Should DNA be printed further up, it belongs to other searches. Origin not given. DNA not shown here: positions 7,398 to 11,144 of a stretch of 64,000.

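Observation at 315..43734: ~43-kb glycan super-locus built on five GT-C-like membrane enzymes and four polyprenyl-P-sugar-synthase-like GT2s, with no recognisable Wzx/Wzy/ABC exporter or initiating PGT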

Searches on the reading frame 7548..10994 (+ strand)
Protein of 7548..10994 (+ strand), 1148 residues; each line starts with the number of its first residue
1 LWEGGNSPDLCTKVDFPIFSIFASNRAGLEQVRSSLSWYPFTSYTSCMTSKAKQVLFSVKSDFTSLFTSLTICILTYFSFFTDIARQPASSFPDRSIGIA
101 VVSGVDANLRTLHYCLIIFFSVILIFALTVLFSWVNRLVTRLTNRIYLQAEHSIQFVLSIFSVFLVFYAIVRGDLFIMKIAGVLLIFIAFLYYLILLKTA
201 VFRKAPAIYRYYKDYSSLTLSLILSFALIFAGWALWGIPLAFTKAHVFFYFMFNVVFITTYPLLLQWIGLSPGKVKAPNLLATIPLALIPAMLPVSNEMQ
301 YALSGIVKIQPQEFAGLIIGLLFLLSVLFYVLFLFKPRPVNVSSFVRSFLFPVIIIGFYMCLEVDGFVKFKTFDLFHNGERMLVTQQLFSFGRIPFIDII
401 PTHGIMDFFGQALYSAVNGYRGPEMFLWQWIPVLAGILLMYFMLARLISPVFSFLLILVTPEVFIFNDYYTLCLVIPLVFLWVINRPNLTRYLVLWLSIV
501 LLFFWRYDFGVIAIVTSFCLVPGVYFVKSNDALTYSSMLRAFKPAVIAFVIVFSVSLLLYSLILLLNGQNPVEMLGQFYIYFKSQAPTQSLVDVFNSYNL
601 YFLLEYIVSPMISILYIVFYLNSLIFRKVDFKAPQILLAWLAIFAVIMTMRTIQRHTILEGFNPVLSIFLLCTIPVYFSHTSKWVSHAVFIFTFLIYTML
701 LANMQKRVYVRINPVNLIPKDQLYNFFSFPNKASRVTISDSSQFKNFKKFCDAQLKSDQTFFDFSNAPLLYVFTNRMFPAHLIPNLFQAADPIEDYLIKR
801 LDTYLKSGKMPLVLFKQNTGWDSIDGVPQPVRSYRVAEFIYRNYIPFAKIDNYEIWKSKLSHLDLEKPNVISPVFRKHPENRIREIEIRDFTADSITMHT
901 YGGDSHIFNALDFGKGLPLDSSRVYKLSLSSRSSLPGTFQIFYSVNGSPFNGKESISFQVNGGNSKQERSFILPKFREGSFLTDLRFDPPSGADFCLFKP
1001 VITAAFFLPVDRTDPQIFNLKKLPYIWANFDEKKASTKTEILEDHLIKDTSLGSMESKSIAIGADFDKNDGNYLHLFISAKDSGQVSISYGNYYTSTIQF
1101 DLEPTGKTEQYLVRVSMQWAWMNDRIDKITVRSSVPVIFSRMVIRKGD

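Call 3: search_protein_families(library=pfam, proteins=[window:7548-10994:+])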
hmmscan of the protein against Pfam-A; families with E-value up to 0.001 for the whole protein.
window:7548-10994:+ (1148 aa): 0 families

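Call 7: search_protein_families(library=pfam, max_evalue=10, proteins=[window:7548-10994:+])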
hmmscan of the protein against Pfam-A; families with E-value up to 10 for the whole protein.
window:7548-10994:+ (1148 aa): 0 families

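Call 8: search_protein_families(library=ncbifam, max_evalue=0.1, proteins=[window:7548-10994:+])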
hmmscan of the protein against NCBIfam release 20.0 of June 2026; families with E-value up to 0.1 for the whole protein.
window:7548-10994:+ (1148 aa): 0 families

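Call 15: find_homologous_proteins(query=window:7689-10994:+)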
Query window:7689-10994:+ (1101 aa): 8 proteins with E <= 0.001 among 8000 candidates.
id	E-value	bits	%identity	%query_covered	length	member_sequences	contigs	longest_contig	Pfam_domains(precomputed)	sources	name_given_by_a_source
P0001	0.0e+0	1551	61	99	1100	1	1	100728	-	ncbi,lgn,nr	ncbi:MAG: hypothetical protein Q8M08_08415 [Bacteroidales bacterium]|nr:hypothetical protein [Bacter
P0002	0.0e+0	1034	44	99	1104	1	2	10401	-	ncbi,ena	-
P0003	0.0e+0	1030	43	100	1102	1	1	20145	-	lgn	-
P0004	0.0e+0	1025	44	100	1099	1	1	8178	-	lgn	-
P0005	9.5e-286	969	42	100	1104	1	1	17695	-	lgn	-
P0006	7.3e-139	483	29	98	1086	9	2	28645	-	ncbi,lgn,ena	-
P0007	3.3e-29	120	22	48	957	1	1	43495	-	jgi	jgi:hypothetical protein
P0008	9.9e-26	108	27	27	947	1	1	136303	-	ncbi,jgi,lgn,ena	-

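Call 22: search_solved_structures(query=A1, max_evalue=10)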
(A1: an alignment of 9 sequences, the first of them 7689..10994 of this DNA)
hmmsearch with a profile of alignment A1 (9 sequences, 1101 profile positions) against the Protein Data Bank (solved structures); distinct sequences matched with E-value up to 10: 0.

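Call 31: predict_structure(alignment_id=A1)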
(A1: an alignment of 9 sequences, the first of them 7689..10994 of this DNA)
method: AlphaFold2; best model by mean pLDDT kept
length: 1101 residues; sequences in the alignment: 9
mean_pLDDT: 63.3   pTM: 0.52
mean pLDDT of the five models: 63.3, 62.0, 60.0, 58.8, 56.5
residues with pLDDT >= 90: 6; 70-90: 470; 50-70: 333; < 50: 292
segments of 3 or more residues with pLDDT < 50: 1-75, 124-127, 192-196, 315-328, 351-363, 370-372, 375-378, 380-424, 535-554, 606-618, 635-637, 651-696, 736-738, 770-779, 974-991
pLDDT, mean of each block of 10 residues (from residue 1): 30 39 43 31 26 30 41 49 56 59 60 56 47 60 71 70 75 81 70 54 76 82 80 84 66 55 69 87 83 69 61 45 39 59 59 44 50 49 46 45 45 35 55 74 83 66 75 76 62 82 86 75 67 48 38 54 70 73 67 77 51 42 60 53 53 37 25 31 38 51 81 75 72 55 62 80 77 44 64 77 76 74 74 63 82 81 79 75 87 85 73 76 74 83 87 78 52 48 41 73 79 76 75 84 74 77 74 73 88 82 49
secondary structure, 60 per line:
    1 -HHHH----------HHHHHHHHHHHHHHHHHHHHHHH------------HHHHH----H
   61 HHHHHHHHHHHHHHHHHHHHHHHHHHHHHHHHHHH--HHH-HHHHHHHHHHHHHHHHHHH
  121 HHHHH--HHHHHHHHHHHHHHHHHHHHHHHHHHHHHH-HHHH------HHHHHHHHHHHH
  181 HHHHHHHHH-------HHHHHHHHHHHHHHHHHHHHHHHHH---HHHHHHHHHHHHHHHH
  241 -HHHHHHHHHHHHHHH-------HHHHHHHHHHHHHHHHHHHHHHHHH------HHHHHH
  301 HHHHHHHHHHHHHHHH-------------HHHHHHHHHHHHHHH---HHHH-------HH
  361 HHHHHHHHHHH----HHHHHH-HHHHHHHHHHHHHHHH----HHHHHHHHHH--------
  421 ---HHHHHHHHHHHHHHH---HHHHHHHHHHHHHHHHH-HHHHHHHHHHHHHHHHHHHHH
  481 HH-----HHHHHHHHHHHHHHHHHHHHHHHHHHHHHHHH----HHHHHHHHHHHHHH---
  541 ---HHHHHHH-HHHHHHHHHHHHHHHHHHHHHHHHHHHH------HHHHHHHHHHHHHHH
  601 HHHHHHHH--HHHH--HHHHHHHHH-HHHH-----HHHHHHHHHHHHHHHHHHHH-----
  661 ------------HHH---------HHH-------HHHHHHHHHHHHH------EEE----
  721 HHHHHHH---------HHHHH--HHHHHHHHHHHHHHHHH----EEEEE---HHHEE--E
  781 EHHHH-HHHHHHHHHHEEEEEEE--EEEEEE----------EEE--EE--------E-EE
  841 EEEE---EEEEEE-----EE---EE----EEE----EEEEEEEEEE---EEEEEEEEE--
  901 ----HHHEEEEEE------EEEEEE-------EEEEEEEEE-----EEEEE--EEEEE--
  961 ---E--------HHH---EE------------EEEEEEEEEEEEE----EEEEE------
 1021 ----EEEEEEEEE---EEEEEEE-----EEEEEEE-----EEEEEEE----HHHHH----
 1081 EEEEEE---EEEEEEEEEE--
elements in order (helices of 4 or more, strands of 3 or more residues): H2-5 H16-38 H51-55 H60-95 H102-125 H128-157 H159-162 H169-189 H197-221 H225-240 H242-256 H264-288 H295-316 H330-344 H348-351 H359-371 H376-381 H383-398 H403-412 H424-438 H442-458 H460-482 H488-519 H524-537 H544-550 H552-579 H586-608 H611-614 H617-625 H627-630 H636-655 H695-707 E714-716 H721-727 H737-741 H744-760 E765-769 H782-785 H787-796 E797-803 E806-811 E822-824 E839-844 E848-853 E870-872 E877-886 E890-898 E908-913 E920-925 E933-941 E947-951 E954-958 E993-1005 E1010-1014 E1025-1033 E1037-1043 E1049-1055 E1061-1067 H1072-1076 E1081-1086 E1090-1099
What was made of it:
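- Tried and rejected: It used the shallow 9-sequence alignment and was poor (pLDDT 63, call 31).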

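Call 35: fold_search(model_id=the predicted structure, library=pdb)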
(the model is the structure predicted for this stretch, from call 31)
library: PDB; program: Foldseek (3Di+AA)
matches with E <= 10: 1027; with E <= 0.001: 21
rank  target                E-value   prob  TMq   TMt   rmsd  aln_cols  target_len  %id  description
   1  4xup_D                2.2e-05  1.00  0.09  0.27  16.6       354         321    7  Structure of the N-terminal CBM22-1-CBM22-2 tandem domain from Paenibacillus barcinonensis Xyn10C (released 2015-06-03)
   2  4xup_A                3.5e-05  1.00  0.10  0.28  19.5       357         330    8  Structure of the N-terminal CBM22-1-CBM22-2 tandem domain from Paenibacillus barcinonensis Xyn10C (released 2015-06-03)
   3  7kwb_B                4.3e-05  1.00  0.10  0.26  20.2       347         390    9  Surface glycan-binding protein B from Bacteroides thetaiotaomicron (released 2021-02-17)
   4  5x7o_A                4.3e-05  1.00  0.09  0.08  18.5       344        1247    8  Crystal structure of Paenibacillus sp. 598K alpha-1,6-glucosyltransferase (released 2017-07-26)
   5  4w8j                  4.5e-05  1.00  0.09  0.09  29.7       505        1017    9  Structure of the full-length insecticidal protein Cry1Ac reveals intriguing details of toxin packaging into in vivo form (released 2014-09-17)
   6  4xup_F                5.1e-05  1.00  0.09  0.24  20.5       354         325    8  Structure of the N-terminal CBM22-1-CBM22-2 tandem domain from Paenibacillus barcinonensis Xyn10C (released 2015-06-03)
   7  8w7n                  1.5e-04  1.00  0.08  0.09  29.7       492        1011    7  Crystal structure of the in-cell Cry1Aa purified from Bacillus thuringiensis (released 2024-03-06)
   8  4xup_B                1.7e-04  1.00  0.10  0.27  19.5       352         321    6  Structure of the N-terminal CBM22-1-CBM22-2 tandem domain from Paenibacillus barcinonensis Xyn10C (released 2015-06-03)
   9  5b4x_A                2.1e-04  1.00  0.10  0.14  18.1       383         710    9  Crystal structure of the ApoER2 ectodomain in complex with the Reelin R56 fragment (released 2017-04-26)
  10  6qev_B                3.0e-04  1.00  0.10  0.08  22.4       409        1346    8  EngBF DARPin Fusion 4b B6 (released 2019-11-06)
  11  8hhe_B                3.0e-04  0.98  0.08  0.13  21.5       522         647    9  Crystal structure of Cry5B from Bacillus thuringiensis at 4.5 A resolution (released 2022-12-07)
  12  3gdb                  3.4e-04  1.00  0.10  0.15  16.3       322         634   10  Crystal structure of Spr0440 glycoside hydrolase domain, Endo-D from Streptococcus pneumoniae R6 (released 2009-03-17)
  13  6qfo                  5.9e-04  1.00  0.09  0.08  22.9       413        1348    8  EngBF DARPin Fusion 9b 3G124 (released 2019-11-06)
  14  8h3s_A                5.9e-04  1.00  0.08  0.18  17.8       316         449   14  Substrate-bound EP, polyA model (released 2022-11-23)
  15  6i56_B                6.4e-04  1.00  0.08  0.25  21.7       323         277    9  Crystal structure of PBSX exported protein XepA (released 2019-11-20)
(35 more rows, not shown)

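Call 49: find_encoding_contigs(protein=P0001, flank=10000, max_places=2)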
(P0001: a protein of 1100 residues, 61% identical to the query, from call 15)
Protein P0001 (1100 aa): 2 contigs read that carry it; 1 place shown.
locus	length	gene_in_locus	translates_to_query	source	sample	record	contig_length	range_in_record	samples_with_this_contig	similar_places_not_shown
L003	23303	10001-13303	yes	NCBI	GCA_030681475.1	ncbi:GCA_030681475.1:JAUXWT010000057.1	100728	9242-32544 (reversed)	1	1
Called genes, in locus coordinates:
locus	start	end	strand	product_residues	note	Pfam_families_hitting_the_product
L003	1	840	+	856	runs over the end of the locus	PF15902:Sortilin-Vps10 (weak)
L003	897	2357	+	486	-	PF18962:Por_Secre_tail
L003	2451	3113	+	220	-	-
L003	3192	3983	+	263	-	-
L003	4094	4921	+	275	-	PF01061:ABC2_membrane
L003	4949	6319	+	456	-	PF00005:ABC_tran, PF14524:Wzt_C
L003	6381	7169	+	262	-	PF00685:Sulfotransfer_1, PF13469:Sulfotransfer_3 (weak)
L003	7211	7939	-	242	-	PF00685:Sulfotransfer_1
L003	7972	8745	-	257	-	PF00535:Glycos_transf_2 (weak)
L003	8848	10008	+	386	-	PF00535:Glycos_transf_2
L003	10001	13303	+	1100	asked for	-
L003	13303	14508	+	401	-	PF01593:Amino_oxidase, PF13450:NAD_binding_8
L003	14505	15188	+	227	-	PF00535:Glycos_transf_2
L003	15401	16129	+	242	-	PF13847:Methyltransf_31 (weak), PF08241:Methyltransf_11, PF08242:Methyltransf_12, PF13649:Methyltransf_25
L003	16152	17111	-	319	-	PF00535:Glycos_transf_2, PF02709:Glyco_transf_7C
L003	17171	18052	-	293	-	PF13489:Methyltransf_23, PF13847:Methyltransf_31 (weak), PF08241:Methyltransf_11, PF08242:Methyltransf_12, PF13649:Methyltransf_25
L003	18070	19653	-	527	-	PF00535:Glycos_transf_2, PF10111:Glyco_tranf_2_2 (weak), PF13641:Glyco_tranf_2_3 (weak), PF01442:Apolipoprotein (weak)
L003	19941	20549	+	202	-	PF13371:TPR_9 (faint), PF13431:TPR_17 (faint), PF00515:TPR_1 (faint), PF07719:TPR_2 (faint), PF13181:TPR_8 (faint), PF13424:TPR_12 (faint), PF13428:TPR_14 (faint), PF13414:TPR_11 (weak), +2 more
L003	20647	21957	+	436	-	PF14307:Glyco_tran_WbsX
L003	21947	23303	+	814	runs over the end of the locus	PF00534:Glycos_transf_1, PF13692:Glyco_trans_1_4, PF13524:Glyco_trans_1_2 (weak), PF00535:Glycos_transf_2, PF13641:Glyco_tranf_2_3, PF13712:Glyco_tranf_2_5 (faint), PF13632:Glyco_trans_2_3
